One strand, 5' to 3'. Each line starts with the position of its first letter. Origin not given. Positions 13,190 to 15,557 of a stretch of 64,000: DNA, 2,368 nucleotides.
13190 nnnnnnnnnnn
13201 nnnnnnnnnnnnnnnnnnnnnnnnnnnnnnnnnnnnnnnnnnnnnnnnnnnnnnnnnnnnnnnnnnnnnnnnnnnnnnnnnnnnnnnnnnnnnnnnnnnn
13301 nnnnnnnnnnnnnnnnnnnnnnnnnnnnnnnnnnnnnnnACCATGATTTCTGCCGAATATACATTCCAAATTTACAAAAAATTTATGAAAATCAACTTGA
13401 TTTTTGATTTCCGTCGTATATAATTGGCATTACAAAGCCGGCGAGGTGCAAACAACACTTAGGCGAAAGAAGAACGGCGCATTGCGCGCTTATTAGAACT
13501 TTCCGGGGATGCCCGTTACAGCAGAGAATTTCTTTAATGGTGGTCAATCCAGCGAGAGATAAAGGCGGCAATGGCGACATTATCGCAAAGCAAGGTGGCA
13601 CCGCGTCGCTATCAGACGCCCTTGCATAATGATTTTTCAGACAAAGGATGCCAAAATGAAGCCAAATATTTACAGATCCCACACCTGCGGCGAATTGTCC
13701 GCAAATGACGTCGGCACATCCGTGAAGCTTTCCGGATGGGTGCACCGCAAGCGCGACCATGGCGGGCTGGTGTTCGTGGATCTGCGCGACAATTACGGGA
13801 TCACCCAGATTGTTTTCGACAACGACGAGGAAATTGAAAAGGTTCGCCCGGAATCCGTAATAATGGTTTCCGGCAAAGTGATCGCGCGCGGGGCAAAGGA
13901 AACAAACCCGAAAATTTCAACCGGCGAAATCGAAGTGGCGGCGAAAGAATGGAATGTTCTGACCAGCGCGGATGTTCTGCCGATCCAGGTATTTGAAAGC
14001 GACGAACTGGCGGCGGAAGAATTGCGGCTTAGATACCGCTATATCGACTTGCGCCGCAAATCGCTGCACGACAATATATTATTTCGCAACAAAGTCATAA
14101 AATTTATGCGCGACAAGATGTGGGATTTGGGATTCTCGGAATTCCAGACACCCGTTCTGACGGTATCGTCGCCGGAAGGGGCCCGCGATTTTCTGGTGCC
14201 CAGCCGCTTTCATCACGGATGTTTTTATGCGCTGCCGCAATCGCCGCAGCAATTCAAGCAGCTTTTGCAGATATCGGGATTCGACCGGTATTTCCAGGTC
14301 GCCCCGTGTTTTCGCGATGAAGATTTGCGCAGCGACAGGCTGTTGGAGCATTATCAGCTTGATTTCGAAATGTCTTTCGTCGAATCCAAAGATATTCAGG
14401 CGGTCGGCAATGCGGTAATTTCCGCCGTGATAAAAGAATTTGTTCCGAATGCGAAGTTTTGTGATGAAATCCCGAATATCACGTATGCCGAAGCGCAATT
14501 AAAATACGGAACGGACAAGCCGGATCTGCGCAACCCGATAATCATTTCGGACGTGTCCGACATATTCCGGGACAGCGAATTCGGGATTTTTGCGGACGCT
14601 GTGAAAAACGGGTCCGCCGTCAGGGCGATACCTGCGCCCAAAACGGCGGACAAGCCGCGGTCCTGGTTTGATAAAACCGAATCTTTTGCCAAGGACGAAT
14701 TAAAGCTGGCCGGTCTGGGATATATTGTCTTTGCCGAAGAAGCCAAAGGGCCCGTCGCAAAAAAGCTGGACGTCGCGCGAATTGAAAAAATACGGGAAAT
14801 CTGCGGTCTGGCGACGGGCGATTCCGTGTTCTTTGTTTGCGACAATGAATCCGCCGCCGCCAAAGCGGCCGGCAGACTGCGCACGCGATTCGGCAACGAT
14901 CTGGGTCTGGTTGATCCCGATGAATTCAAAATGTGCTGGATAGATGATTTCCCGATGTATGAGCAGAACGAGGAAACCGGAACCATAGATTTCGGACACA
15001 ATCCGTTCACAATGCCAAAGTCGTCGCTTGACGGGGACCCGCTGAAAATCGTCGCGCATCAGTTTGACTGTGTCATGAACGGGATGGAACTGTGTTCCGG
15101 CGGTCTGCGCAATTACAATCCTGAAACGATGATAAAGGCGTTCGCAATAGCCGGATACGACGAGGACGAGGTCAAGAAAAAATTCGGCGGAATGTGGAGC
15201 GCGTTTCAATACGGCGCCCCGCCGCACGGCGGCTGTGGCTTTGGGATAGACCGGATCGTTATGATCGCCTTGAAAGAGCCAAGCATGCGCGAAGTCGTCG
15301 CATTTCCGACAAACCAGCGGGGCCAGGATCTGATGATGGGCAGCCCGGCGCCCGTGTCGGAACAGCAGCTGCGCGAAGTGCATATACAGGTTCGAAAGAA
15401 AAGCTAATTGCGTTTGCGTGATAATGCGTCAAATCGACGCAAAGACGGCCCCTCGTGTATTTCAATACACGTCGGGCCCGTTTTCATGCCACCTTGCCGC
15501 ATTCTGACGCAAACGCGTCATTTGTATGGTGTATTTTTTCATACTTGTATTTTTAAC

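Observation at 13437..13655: Candidate T-box riboswitch leader upstream of aspS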

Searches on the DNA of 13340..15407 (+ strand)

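Call 4: search_rna_families(source=window, start=13340, end=13720, threshold=evalue, max_evalue=10, show_alignments=5)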
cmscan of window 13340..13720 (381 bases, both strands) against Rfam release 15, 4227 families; matches with E-value up to 10: 3.
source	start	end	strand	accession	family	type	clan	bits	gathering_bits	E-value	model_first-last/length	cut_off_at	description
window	13432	13626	+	RF00230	T-box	Cis-reg; leader;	-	36.4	93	1.1e-06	1-219/219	no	T-box leader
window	13591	13675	-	RF00646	mir-204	Gene; miRNA;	-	16.1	48.4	0.27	1-89/89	no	mir-204 microRNA precursor family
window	13622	13654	+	RF00276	SNORD52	Gene; snRNA; snoRNA; CD-box;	CL00063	12.5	45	8.5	1-67/67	no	Small nucleolar RNA SNORD52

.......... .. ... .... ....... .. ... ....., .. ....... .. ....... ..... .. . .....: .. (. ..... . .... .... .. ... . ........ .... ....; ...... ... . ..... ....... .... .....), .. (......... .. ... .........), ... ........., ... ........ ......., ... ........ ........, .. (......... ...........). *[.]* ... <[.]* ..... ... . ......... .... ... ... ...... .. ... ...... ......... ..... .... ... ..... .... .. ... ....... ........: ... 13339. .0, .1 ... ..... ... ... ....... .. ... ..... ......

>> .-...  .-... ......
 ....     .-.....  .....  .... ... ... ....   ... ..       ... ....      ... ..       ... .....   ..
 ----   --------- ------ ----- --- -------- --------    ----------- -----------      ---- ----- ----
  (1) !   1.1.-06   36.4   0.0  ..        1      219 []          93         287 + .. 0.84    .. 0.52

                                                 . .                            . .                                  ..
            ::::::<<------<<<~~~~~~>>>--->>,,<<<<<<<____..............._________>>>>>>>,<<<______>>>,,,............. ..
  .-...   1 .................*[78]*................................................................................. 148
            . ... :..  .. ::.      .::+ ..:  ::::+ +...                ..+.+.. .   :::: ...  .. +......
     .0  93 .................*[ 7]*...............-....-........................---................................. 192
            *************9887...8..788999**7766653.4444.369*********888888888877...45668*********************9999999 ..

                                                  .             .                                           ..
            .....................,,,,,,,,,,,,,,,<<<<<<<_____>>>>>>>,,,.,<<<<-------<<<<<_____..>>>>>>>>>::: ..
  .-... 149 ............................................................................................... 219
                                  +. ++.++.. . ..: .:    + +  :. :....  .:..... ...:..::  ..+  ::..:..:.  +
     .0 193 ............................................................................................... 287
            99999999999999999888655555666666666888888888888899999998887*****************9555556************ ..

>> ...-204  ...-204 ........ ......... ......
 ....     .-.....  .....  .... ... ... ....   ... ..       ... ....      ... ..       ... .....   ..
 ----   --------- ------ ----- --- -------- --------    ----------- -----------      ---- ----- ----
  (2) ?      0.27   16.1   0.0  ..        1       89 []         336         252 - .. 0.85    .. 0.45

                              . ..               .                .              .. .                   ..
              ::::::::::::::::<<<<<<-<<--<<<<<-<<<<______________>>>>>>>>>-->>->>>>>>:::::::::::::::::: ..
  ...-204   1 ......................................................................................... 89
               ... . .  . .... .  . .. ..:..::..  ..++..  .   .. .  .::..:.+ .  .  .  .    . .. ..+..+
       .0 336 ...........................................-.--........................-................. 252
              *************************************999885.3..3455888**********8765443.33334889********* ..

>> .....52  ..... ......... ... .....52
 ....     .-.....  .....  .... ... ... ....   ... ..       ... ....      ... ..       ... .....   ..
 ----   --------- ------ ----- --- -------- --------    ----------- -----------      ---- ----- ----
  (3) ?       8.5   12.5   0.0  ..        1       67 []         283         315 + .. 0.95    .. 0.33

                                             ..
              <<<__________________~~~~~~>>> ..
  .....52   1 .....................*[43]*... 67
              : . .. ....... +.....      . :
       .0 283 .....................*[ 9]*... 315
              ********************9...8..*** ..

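Call 17: search_rna_families(source=L004, start=2700, end=3020, threshold=evalue, max_evalue=10, show_alignments=1)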
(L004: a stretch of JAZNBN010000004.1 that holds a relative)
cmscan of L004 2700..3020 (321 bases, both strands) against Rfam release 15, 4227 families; matches with E-value up to 10: 3.
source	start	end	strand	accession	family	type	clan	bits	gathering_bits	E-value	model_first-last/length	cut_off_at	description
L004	2746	2914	+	RF00230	T-box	Cis-reg; leader;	-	27.8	93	0.00015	1-219/219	no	T-box leader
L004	2880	2936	+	RF01302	snoU36a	Gene; snRNA; snoRNA; CD-box;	CL00051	13.8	45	6.7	1-90/90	no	SnoRNA U36a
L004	2935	3014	-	RF01976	HOTAIRM1_2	Gene; lncRNA;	-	13.8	37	7.4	133-220/220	no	HOX antisense intergenic RNA myeloid 1 conserved region 2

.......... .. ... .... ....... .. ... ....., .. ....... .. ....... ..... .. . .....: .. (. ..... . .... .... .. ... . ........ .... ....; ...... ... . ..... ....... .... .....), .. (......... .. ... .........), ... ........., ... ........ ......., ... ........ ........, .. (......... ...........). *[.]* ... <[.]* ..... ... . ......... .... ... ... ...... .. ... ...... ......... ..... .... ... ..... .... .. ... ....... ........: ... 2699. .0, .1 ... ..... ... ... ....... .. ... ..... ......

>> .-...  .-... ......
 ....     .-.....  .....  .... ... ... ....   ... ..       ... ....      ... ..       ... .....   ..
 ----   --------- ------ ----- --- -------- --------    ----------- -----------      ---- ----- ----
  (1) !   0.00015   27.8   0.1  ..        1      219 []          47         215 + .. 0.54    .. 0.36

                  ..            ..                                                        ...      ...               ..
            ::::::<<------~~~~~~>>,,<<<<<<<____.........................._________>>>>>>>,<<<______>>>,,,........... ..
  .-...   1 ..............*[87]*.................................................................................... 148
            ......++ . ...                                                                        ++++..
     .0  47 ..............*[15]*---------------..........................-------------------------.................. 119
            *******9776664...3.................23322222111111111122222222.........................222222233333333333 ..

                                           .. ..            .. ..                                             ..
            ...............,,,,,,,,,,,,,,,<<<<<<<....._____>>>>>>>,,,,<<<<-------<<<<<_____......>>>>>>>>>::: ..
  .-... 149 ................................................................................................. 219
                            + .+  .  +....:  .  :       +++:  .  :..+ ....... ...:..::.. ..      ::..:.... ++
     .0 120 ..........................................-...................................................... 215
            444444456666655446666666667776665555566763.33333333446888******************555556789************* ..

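Call 23: search_rna_families(source=L060, threshold=evalue, max_evalue=0.01, show_alignments=2)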
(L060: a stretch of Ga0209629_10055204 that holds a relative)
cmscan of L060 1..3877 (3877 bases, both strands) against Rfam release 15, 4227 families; matches with E-value up to 0.01: 0.
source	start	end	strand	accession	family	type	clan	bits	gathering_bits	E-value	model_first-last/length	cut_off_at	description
